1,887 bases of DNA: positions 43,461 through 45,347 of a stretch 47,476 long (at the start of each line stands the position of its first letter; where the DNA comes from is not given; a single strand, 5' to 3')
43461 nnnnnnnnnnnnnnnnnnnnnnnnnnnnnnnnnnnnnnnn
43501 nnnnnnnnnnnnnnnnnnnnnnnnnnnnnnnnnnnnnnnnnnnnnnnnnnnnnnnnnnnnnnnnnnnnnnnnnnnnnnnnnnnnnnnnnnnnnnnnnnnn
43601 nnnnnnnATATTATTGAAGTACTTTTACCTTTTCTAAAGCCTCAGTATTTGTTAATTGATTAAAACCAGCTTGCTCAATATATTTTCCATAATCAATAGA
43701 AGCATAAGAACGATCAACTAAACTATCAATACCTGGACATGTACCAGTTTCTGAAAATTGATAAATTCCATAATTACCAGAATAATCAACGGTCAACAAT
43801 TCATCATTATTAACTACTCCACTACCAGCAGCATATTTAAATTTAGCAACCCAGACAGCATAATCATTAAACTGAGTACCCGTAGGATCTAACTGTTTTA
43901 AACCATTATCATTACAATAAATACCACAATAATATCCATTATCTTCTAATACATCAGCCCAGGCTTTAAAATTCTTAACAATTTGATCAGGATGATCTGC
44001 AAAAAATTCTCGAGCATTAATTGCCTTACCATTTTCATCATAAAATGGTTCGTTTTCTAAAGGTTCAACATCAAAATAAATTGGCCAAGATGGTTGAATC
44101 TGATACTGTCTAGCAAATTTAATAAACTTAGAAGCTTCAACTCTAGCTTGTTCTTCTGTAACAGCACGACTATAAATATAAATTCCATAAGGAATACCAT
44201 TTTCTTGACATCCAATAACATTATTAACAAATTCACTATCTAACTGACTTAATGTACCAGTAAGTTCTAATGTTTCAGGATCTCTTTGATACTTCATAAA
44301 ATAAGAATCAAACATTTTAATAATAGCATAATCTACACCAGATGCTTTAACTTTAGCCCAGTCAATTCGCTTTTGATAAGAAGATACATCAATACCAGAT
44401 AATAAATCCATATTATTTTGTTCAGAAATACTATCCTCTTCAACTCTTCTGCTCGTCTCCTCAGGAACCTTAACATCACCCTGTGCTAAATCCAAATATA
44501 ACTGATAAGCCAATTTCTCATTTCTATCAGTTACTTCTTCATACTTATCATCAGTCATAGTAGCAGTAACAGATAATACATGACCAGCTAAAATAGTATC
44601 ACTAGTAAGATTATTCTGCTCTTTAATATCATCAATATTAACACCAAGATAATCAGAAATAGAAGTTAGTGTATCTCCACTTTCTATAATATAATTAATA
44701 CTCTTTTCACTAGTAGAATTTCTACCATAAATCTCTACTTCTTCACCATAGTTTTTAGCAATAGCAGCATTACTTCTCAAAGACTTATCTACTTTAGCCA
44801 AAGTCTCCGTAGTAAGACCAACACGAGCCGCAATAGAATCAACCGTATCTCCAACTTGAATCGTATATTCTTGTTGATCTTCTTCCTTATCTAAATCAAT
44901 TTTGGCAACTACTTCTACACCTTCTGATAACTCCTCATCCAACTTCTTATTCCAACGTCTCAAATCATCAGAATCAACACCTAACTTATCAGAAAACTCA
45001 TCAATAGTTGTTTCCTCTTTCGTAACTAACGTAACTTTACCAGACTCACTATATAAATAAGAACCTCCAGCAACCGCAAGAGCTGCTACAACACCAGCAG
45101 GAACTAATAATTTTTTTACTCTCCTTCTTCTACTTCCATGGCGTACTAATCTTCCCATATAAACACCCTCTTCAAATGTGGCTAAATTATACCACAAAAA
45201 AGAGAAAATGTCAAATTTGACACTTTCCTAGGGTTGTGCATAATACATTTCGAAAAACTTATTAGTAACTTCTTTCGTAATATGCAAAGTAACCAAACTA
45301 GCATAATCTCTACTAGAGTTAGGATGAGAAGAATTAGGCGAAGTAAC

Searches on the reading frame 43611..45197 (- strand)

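Call 108: search_protein_families(library=pfam, proteins=[window:43611-45197:-], max_evalue=0.0001)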
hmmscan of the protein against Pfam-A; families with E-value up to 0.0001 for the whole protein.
window:43611-45197:- (528 aa): 4 families
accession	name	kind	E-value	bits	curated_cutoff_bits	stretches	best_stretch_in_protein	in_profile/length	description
PF01183.26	Glyco_hydro_25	-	7.2e-20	72.5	27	2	312-490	27-180/180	Glycosyl hydrolases family 25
PF01476.26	LysM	-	1.7e-17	63.5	20.9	1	169-210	1-42/43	LysM domain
PF23473.1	LysM3_LYK4_5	-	2.5e-07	31.1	29.3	0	168-202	4-38/48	LYK4/5 LysM3 domain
PF08924.17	Rv2525c_GlyHyd-like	-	7e-07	30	27.2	1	348-483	63-179/198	Rv2525c-like, glycoside hydrolase-like domain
